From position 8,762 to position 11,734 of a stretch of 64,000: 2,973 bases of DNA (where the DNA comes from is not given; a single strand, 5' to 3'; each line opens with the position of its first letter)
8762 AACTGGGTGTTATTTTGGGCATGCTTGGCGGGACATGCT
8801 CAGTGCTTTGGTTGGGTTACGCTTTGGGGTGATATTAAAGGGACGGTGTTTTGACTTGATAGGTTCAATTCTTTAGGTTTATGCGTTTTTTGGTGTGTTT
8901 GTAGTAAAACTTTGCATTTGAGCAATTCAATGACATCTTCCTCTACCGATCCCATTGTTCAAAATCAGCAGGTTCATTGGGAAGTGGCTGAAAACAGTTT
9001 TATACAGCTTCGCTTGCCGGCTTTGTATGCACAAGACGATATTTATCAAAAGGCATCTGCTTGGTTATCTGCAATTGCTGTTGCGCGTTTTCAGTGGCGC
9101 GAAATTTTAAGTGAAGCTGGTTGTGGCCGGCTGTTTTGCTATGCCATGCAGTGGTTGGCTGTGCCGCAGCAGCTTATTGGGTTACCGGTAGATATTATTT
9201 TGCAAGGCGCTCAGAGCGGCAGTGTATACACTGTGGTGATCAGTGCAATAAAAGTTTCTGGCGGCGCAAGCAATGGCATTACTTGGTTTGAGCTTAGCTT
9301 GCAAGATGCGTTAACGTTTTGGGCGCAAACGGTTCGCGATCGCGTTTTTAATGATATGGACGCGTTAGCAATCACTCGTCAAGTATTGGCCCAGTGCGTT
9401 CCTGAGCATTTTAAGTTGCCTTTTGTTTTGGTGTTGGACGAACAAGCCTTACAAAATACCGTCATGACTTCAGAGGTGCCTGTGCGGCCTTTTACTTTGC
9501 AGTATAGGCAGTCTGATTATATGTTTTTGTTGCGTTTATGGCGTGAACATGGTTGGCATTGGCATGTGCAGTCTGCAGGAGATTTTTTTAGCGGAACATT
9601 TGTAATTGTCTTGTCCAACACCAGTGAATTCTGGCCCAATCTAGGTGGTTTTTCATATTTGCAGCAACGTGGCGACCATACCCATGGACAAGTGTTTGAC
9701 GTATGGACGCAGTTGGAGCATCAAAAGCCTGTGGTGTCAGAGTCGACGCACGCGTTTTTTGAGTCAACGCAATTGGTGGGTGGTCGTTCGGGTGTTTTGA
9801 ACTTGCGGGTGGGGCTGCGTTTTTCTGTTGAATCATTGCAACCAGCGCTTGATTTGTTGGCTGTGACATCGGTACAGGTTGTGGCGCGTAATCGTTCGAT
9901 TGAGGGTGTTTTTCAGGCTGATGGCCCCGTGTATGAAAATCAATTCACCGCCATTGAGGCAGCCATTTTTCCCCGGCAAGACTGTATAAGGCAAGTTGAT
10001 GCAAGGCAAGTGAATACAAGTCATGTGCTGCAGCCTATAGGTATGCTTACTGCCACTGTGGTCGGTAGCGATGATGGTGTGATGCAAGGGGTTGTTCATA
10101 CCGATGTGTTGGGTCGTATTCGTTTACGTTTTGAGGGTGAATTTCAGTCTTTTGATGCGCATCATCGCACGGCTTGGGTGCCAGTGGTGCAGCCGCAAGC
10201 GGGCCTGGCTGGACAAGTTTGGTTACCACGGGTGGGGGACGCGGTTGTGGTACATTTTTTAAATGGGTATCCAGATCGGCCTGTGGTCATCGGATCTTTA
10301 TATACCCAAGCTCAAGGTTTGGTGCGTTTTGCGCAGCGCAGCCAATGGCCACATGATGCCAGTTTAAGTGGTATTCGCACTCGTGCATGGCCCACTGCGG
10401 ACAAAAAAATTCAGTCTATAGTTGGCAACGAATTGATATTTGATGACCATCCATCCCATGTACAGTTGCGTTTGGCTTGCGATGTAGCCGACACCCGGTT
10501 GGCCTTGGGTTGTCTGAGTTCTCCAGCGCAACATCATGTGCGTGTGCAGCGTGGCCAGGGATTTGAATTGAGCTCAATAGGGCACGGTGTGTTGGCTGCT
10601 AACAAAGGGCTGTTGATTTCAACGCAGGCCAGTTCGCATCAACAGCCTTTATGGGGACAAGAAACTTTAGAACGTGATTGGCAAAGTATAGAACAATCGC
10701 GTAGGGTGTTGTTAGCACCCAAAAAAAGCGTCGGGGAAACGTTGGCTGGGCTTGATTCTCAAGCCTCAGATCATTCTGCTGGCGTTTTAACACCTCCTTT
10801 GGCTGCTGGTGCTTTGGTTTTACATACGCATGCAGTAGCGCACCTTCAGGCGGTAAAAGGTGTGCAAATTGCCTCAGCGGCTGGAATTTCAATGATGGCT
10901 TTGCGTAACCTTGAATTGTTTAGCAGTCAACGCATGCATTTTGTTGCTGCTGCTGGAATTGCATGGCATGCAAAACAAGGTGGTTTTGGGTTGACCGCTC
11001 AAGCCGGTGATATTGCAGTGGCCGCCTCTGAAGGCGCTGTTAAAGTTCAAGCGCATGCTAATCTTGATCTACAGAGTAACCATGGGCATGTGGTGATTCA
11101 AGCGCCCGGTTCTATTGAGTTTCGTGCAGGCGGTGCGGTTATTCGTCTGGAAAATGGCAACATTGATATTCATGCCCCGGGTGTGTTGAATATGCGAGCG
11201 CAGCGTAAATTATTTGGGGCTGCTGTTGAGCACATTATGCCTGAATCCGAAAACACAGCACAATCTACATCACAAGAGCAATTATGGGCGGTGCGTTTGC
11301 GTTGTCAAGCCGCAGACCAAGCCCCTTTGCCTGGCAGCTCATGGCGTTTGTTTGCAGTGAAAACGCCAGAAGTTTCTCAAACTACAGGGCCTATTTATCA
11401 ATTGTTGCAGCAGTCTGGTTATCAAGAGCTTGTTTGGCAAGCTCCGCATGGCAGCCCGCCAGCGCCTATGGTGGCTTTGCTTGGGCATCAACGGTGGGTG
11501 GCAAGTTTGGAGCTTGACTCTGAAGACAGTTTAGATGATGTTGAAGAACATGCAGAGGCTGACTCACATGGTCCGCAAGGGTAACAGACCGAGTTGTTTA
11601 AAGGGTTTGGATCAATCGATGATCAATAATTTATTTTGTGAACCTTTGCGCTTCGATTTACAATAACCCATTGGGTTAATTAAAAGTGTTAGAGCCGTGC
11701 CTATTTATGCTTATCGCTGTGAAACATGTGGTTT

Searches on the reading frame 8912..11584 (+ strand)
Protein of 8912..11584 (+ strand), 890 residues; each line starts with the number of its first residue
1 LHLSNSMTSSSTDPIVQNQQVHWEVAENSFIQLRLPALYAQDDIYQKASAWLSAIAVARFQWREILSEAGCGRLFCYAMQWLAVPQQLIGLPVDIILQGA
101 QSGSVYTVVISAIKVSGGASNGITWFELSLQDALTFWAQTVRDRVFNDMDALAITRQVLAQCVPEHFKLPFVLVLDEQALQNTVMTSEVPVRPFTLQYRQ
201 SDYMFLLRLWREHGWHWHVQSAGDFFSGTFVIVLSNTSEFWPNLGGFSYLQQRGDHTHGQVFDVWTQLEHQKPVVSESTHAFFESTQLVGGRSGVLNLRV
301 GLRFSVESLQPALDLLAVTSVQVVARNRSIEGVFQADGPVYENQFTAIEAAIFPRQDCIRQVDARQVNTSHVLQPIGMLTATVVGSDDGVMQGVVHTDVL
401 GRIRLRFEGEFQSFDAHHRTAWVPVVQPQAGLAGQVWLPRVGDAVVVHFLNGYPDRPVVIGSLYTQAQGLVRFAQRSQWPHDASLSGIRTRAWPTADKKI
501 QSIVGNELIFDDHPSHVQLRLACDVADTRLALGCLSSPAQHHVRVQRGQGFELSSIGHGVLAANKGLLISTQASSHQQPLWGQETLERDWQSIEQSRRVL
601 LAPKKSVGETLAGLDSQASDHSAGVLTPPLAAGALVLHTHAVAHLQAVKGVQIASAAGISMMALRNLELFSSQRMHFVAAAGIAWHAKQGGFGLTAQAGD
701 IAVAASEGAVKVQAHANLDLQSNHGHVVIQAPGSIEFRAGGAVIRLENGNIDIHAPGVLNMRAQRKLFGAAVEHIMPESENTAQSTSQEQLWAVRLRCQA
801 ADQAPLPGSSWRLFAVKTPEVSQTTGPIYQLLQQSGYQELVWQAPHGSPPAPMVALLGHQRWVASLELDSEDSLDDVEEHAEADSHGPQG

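Call 3: search_protein_families(library=pfam, proteins=[window:8912-11584:+], max_evalue=10)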
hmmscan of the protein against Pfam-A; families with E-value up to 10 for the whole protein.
window:8912-11584:+ (890 aa): 7 families
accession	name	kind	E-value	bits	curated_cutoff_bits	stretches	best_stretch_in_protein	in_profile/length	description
PF10106.14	DUF2345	-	1.9e-21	76.9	30.7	1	630-768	9-147/151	Uncharacterized protein conserved in bacteria (DUF2345)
PF13296.11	T6SS_Vgr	-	1.8e-17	63.8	22.4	1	502-578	5-83/108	Putative type VI secretion system Rhs element Vgr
PF05954.17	Phage_GPD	-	1.6e-16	60.9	30.1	1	83-277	21-198/305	Phage tail baseplate hub (GPD)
PF04717.18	Phage_base_V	-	4.6e-13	49.7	23.8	1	393-464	7-75/75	Type VI secretion system/phage-baseplate injector OB domain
PF04790.18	Sarcoglycan_1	-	0.00057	19.7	32.5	1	700-746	185-221/259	Sarcoglycan complex subunit protein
PF20093.5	DUF6484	-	0.033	15.3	27.6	1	440-462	38-60/61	Domain of unknown function (DUF6484)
PF12059.13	DUF3540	-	0.29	11.4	27.9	0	698-730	67-98/199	Protein of unknown function (DUF3540)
